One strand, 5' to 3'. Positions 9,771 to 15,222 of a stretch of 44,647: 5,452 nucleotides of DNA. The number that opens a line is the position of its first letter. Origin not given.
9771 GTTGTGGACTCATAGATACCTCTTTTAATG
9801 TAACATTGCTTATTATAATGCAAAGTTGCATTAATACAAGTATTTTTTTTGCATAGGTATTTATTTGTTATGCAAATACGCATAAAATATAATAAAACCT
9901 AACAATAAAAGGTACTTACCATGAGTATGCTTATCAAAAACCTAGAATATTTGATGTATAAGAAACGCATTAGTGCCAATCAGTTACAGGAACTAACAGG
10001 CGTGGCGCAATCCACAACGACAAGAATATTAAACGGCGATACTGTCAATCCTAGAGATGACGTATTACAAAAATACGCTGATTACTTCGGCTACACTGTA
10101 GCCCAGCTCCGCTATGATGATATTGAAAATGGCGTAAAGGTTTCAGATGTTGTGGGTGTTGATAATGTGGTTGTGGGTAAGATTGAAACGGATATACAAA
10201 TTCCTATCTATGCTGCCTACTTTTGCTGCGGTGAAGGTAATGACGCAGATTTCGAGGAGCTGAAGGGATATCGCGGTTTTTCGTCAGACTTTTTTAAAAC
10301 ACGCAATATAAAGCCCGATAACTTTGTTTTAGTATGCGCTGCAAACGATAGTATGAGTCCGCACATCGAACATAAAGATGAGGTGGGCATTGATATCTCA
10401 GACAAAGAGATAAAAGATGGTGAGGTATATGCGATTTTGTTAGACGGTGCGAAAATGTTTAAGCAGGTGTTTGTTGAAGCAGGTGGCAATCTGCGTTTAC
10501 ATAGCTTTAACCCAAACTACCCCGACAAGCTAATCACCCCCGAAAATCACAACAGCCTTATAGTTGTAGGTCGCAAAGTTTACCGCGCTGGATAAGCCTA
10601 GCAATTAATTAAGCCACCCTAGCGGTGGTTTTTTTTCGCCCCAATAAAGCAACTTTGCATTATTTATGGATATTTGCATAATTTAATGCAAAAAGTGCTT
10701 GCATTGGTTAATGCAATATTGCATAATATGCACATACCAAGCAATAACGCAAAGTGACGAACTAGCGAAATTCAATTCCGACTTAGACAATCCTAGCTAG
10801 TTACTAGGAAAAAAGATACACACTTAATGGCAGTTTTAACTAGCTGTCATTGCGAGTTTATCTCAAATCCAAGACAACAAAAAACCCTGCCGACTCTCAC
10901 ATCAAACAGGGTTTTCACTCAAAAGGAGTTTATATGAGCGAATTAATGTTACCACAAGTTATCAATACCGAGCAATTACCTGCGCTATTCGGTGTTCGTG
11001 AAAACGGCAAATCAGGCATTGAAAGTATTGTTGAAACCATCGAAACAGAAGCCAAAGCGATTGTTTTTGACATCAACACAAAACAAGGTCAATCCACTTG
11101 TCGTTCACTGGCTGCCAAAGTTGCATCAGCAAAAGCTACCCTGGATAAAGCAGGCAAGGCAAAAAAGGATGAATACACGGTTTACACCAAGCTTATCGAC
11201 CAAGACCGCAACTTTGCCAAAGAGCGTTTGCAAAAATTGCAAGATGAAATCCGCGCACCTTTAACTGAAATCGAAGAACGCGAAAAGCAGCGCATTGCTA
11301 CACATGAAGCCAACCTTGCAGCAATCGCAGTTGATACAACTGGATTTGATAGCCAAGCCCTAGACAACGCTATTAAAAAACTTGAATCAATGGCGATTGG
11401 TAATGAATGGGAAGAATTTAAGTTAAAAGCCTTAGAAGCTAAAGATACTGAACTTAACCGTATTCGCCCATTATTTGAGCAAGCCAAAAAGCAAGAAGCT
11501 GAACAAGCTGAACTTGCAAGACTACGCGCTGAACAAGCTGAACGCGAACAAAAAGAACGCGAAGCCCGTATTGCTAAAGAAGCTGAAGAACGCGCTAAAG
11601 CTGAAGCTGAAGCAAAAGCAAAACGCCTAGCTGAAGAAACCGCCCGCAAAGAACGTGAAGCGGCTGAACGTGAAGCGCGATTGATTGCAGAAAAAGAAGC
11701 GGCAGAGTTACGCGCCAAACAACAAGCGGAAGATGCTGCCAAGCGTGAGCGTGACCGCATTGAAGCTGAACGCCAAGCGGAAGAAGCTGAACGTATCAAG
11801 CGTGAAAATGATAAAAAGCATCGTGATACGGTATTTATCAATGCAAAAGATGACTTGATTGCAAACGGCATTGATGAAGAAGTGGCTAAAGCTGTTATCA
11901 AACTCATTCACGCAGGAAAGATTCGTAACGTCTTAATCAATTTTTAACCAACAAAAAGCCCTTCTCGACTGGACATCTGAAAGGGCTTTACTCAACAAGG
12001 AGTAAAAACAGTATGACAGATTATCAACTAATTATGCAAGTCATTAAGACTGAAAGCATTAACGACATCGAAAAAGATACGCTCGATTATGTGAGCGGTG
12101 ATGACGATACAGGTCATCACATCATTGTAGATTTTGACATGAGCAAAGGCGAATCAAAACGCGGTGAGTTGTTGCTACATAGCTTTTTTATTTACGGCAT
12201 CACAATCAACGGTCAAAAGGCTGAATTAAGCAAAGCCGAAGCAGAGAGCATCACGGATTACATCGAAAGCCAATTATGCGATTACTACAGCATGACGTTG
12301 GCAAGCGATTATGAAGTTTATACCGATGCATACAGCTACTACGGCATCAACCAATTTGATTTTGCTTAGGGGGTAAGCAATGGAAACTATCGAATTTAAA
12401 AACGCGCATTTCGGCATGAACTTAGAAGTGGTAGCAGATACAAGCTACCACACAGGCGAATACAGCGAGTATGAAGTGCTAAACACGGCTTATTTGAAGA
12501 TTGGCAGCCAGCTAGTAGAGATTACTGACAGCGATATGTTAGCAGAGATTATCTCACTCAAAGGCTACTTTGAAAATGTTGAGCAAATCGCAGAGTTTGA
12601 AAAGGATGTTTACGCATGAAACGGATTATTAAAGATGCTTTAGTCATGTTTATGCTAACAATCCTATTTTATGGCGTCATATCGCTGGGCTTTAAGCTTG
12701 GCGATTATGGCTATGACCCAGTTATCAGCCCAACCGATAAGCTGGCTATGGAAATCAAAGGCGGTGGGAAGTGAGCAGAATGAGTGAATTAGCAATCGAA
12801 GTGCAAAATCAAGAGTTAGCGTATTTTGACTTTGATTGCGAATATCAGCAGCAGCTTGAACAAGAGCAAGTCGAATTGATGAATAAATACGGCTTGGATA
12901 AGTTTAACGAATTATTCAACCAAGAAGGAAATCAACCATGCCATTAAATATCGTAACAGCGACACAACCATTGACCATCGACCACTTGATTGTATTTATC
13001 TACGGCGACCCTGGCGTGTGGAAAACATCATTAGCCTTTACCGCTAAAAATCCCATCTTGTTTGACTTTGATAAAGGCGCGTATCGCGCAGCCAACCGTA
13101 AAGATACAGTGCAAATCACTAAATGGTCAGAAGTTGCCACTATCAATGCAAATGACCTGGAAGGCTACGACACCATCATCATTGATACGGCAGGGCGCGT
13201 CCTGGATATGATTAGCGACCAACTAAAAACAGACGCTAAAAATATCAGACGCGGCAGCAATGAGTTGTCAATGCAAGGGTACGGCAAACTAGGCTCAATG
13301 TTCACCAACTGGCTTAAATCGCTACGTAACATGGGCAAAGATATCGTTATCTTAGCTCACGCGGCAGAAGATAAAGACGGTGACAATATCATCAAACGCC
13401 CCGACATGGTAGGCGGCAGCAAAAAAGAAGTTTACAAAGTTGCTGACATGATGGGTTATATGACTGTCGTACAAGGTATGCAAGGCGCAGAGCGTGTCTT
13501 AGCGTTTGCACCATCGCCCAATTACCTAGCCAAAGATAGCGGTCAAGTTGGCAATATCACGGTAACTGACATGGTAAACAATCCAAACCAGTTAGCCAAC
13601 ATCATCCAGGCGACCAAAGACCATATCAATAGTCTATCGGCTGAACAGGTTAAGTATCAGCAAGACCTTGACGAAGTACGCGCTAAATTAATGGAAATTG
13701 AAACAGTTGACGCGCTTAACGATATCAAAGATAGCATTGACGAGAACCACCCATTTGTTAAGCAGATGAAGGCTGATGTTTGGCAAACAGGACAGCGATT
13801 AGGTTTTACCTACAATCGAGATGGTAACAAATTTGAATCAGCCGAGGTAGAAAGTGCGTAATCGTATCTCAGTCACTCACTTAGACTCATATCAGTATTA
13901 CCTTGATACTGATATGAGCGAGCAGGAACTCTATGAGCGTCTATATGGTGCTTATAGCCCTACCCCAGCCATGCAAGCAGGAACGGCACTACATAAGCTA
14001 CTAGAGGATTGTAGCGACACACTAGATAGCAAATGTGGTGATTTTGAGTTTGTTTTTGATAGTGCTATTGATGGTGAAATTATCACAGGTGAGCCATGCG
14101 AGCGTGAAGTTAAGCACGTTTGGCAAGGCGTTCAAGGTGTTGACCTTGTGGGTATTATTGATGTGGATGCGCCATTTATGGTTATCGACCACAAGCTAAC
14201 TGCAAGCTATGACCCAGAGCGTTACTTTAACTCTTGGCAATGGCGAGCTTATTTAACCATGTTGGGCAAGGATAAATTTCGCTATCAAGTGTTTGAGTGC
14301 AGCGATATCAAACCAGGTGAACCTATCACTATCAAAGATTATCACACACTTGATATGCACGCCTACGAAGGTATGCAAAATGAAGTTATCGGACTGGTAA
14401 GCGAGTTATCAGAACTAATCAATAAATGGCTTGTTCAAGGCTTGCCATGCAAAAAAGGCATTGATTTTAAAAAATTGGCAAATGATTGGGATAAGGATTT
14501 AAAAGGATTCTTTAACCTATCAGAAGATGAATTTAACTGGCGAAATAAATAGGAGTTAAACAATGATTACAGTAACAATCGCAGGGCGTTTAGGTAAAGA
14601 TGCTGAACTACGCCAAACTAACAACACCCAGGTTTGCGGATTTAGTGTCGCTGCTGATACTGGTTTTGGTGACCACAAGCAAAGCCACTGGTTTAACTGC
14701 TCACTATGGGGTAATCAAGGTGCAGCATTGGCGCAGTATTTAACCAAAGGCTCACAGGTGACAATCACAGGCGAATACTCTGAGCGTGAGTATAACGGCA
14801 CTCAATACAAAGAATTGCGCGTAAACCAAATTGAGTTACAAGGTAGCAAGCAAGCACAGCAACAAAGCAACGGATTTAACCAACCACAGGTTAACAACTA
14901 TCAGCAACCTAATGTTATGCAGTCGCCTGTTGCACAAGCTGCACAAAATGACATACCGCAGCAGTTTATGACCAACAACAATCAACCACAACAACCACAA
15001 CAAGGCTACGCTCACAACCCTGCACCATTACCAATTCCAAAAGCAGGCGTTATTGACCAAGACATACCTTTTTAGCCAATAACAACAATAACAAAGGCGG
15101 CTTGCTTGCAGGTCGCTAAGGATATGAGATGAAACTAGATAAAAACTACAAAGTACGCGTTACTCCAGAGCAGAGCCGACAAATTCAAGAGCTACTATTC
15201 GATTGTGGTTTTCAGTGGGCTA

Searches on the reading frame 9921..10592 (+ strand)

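Call 86: search_protein_families(library=pfam, proteins=[window:9921-10592:+], max_evalue=0.01)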
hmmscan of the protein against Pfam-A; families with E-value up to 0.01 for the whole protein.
window:9921-10592:+ (224 aa): 4 families
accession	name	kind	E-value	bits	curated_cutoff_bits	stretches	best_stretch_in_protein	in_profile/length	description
PF00717.28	Peptidase_S24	-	9.4e-16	58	23.3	1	102-218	7-114/116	Peptidase S24-like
PF13443.12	HTH_26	-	2.6e-09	37.6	22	1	7-63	1-57/63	Cro/C1-type HTH DNA-binding domain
PF01381.28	HTH_3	-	3.6e-08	33.7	23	1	14-61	7-53/55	Helix-turn-helix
PF13560.12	HTH_31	-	8.2e-05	23.3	27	1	16-63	14-61/64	Helix-turn-helix domain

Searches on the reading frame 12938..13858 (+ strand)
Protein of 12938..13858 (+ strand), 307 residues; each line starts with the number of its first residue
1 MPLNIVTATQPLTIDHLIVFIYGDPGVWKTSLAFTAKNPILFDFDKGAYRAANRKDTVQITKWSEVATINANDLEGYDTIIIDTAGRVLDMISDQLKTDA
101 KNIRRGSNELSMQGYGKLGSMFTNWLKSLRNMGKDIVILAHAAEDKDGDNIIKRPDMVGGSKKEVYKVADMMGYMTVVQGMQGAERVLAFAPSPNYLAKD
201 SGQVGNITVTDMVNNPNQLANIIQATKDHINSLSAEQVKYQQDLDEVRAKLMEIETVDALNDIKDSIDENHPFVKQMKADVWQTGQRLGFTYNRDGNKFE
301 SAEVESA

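Call 86: search_protein_families(library=pfam, proteins=[window:12938-13858:+], max_evalue=0.01)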
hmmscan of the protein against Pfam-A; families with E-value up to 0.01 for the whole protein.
window:12938-13858:+ (307 aa): 1 family
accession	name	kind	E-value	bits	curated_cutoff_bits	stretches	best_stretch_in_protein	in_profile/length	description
PF13479.12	AAA_24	-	3.2e-36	125.4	27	1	18-200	4-193/195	AAA domain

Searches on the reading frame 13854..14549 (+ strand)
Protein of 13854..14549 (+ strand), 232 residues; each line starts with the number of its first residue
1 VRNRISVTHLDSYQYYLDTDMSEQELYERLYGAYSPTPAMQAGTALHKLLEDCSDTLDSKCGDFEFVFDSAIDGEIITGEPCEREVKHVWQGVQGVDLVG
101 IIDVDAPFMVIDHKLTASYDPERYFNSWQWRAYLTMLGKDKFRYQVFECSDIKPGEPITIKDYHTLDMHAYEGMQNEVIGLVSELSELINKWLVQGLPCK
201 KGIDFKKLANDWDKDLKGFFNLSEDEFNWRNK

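Call 86: search_protein_families(library=pfam, proteins=[window:13854-14549:+], max_evalue=0.01)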
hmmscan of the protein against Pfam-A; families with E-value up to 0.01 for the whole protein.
window:13854-14549:+ (232 aa): 1 family
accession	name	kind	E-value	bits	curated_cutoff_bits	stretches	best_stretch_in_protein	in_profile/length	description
PF12705.13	PDDEXK_1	-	9.4e-05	22.9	22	0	89-141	120-173/247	PD-(D/E)XK nuclease superfamily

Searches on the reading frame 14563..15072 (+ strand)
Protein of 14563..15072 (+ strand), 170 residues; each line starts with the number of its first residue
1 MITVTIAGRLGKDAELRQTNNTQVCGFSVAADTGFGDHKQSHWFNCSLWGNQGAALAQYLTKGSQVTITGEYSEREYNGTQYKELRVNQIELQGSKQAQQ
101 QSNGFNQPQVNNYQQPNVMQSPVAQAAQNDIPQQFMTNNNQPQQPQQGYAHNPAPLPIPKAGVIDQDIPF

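Call 86: search_protein_families(library=pfam, proteins=[window:14563-15072:+], max_evalue=0.01)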
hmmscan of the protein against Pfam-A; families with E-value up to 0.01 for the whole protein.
window:14563-15072:+ (170 aa): 1 family
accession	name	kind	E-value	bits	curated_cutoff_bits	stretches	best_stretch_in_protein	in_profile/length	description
PF00436.31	SSB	-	2.4e-18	66.5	26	1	3-87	3-93/104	Single-strand binding protein family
